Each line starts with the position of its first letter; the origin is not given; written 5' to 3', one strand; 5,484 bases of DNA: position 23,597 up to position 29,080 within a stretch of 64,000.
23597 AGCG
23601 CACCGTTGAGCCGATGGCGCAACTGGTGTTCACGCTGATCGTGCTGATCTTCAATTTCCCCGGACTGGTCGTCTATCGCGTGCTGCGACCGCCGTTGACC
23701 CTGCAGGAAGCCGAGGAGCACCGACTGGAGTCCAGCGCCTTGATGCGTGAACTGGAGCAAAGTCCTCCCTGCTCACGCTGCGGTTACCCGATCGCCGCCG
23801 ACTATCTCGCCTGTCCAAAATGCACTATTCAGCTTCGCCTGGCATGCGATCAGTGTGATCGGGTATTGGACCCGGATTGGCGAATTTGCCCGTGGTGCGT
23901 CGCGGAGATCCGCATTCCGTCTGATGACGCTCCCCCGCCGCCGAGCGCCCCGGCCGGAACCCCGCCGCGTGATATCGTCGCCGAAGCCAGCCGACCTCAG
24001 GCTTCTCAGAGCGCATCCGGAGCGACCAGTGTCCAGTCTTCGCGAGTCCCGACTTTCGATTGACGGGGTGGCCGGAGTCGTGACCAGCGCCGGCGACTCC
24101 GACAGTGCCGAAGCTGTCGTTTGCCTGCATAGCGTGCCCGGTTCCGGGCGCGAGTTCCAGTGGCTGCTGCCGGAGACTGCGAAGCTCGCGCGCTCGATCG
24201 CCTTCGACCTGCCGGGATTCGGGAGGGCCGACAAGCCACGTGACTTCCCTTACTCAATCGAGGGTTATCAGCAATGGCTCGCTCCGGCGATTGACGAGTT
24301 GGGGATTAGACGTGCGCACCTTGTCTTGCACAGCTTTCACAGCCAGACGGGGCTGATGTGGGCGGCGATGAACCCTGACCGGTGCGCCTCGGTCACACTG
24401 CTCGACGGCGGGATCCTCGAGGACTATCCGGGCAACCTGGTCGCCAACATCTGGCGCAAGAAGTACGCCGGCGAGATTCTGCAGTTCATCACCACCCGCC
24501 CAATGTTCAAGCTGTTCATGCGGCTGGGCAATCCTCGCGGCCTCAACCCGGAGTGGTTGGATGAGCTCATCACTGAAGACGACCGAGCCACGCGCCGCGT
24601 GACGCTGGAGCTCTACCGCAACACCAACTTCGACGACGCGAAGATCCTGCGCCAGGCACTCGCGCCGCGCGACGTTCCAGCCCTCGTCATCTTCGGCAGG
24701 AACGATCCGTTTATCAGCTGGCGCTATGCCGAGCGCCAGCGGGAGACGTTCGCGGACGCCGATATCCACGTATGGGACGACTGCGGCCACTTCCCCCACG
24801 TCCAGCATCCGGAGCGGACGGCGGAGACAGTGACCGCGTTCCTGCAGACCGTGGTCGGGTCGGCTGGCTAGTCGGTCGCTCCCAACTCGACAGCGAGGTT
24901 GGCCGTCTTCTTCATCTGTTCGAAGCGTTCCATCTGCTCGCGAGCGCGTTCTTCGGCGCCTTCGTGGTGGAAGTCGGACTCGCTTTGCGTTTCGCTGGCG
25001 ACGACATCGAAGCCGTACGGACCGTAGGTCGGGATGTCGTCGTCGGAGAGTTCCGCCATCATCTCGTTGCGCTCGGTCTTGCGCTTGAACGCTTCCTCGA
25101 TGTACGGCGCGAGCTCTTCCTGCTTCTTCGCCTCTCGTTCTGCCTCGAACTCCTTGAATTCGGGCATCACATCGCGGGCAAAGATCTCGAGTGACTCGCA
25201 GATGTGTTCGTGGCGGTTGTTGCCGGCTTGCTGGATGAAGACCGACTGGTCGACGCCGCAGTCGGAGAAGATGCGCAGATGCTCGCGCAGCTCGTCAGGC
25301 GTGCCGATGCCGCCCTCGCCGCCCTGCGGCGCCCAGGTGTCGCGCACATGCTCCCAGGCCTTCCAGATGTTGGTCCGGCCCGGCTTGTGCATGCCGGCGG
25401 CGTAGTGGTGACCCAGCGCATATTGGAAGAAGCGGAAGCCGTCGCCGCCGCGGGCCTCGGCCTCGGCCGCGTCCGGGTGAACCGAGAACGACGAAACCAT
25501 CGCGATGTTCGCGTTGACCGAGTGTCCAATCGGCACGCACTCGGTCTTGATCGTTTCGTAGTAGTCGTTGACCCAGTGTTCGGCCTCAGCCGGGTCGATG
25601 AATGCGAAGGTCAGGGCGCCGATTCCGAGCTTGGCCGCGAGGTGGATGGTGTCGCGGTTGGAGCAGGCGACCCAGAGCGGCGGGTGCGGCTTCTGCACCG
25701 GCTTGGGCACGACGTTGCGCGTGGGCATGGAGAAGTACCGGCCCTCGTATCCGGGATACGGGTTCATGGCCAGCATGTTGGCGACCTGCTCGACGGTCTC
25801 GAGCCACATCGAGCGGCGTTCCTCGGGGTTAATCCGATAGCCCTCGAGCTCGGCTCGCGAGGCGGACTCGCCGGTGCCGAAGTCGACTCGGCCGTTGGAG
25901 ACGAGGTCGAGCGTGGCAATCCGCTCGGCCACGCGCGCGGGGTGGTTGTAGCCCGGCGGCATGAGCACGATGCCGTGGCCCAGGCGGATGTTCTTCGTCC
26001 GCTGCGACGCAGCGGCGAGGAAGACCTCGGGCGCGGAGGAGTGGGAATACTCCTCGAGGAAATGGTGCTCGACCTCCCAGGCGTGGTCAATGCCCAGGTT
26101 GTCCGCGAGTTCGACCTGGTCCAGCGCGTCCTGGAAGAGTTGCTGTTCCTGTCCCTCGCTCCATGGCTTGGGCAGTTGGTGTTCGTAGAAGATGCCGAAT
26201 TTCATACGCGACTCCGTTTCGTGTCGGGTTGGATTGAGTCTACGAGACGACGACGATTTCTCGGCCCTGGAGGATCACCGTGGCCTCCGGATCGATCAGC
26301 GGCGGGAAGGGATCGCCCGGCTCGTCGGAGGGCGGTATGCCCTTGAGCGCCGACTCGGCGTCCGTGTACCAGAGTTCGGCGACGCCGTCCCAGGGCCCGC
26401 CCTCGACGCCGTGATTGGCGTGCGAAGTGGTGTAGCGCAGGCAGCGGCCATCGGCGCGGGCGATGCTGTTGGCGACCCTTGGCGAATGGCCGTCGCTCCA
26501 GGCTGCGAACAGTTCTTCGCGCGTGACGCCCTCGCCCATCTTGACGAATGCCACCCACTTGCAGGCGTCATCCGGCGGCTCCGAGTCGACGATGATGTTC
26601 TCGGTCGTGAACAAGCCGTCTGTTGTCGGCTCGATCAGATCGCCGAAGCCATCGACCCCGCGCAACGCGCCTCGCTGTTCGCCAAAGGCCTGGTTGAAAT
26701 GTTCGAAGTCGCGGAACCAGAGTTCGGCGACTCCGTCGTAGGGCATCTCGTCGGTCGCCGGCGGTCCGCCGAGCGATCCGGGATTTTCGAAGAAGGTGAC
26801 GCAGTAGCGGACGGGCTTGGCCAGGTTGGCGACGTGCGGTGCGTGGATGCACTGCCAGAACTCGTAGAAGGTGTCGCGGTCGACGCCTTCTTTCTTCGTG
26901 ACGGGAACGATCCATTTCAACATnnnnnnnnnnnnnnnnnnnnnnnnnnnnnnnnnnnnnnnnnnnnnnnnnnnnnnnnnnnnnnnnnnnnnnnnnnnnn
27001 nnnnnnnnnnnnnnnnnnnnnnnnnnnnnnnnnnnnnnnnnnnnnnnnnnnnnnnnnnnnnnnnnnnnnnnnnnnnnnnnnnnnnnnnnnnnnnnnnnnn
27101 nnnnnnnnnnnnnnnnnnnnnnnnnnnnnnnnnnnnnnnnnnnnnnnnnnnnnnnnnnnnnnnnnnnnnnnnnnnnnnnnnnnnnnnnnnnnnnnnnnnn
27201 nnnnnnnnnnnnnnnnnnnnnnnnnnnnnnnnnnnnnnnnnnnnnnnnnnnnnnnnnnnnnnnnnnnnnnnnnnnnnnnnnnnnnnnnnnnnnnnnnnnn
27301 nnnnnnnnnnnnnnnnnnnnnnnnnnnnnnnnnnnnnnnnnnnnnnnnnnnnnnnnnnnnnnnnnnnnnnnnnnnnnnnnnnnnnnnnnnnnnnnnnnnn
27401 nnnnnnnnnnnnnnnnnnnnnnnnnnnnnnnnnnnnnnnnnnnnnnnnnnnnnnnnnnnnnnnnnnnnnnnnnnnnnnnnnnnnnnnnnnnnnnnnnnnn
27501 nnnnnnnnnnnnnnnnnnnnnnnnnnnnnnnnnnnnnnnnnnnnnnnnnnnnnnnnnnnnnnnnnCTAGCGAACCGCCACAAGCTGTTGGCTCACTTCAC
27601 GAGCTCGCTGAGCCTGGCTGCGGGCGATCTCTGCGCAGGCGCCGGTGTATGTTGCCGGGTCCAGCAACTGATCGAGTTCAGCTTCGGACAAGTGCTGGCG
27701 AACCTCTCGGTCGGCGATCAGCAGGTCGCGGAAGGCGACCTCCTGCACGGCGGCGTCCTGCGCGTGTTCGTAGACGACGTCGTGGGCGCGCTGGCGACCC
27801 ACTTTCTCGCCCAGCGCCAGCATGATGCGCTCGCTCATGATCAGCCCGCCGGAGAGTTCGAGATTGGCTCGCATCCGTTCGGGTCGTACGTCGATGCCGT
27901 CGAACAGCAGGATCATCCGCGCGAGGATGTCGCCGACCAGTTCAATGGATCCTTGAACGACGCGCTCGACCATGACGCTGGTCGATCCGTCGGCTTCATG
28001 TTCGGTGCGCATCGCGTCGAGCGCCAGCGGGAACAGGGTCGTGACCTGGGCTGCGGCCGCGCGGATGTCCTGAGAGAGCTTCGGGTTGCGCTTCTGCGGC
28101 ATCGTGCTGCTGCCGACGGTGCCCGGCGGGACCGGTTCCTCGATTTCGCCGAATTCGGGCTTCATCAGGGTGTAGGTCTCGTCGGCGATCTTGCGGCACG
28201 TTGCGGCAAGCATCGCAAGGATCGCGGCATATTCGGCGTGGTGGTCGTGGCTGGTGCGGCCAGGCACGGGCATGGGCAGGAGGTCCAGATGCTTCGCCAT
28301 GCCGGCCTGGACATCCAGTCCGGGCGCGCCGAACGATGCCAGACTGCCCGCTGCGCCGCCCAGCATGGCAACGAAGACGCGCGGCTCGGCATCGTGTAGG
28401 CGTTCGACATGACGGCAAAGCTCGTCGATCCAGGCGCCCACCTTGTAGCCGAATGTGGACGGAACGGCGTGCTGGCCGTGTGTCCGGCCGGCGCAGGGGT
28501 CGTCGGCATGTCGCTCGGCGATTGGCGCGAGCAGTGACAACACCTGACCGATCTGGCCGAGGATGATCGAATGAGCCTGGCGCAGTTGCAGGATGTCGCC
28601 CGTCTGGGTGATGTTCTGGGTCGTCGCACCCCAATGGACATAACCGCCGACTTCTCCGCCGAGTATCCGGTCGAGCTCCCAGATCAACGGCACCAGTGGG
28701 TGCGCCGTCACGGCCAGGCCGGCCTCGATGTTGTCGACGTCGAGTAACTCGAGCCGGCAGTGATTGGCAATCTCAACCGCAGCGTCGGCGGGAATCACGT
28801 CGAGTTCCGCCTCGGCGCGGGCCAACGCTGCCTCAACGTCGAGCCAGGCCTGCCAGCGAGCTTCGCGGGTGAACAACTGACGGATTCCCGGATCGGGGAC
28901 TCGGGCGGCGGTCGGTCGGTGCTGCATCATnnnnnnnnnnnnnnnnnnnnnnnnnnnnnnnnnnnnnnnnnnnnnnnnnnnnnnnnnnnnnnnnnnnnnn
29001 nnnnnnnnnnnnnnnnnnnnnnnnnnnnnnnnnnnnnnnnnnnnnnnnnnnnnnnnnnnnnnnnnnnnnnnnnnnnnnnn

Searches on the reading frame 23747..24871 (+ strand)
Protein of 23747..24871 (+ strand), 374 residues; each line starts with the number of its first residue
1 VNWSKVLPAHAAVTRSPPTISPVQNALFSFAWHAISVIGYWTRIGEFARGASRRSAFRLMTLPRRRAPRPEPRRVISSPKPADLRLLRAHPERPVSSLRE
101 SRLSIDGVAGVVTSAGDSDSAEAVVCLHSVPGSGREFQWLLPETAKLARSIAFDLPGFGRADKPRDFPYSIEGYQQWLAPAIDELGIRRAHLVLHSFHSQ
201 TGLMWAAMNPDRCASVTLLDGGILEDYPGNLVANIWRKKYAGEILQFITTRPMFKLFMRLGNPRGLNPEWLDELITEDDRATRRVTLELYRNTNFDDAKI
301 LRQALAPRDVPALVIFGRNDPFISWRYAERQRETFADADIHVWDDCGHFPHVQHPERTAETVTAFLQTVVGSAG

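Call 63: search_protein_families(library=pfam, proteins=[window:23747-24871:+], max_evalue=0.00001)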
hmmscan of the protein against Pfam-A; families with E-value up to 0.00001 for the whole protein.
window:23747-24871:+ (374 aa): 2 families
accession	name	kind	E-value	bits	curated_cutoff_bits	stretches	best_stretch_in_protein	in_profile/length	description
PF00561.26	Abhydrolase_1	-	4.3e-24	86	25.8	1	123-355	2-245/245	alpha/beta hydrolase fold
PF12697.13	Abhydrolase_6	-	3.1e-20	74.2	26.3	1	124-360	1-216/217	Alpha/beta hydrolase family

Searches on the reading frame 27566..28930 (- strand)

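Call 63: search_protein_families(library=pfam, proteins=[window:27566-28930:-], max_evalue=0.00001)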
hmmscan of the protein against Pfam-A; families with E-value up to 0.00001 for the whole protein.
window:27566-28930:- (454 aa): 2 families
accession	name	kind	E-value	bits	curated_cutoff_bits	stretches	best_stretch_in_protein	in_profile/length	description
PF00206.25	Lyase_1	-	1.7e-42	146.4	27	1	11-296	5-310/312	Lyase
PF10397.14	ADSL_C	-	1.3e-22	80.4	32.7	1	362-436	1-76/79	Adenylosuccinate lyase C-terminus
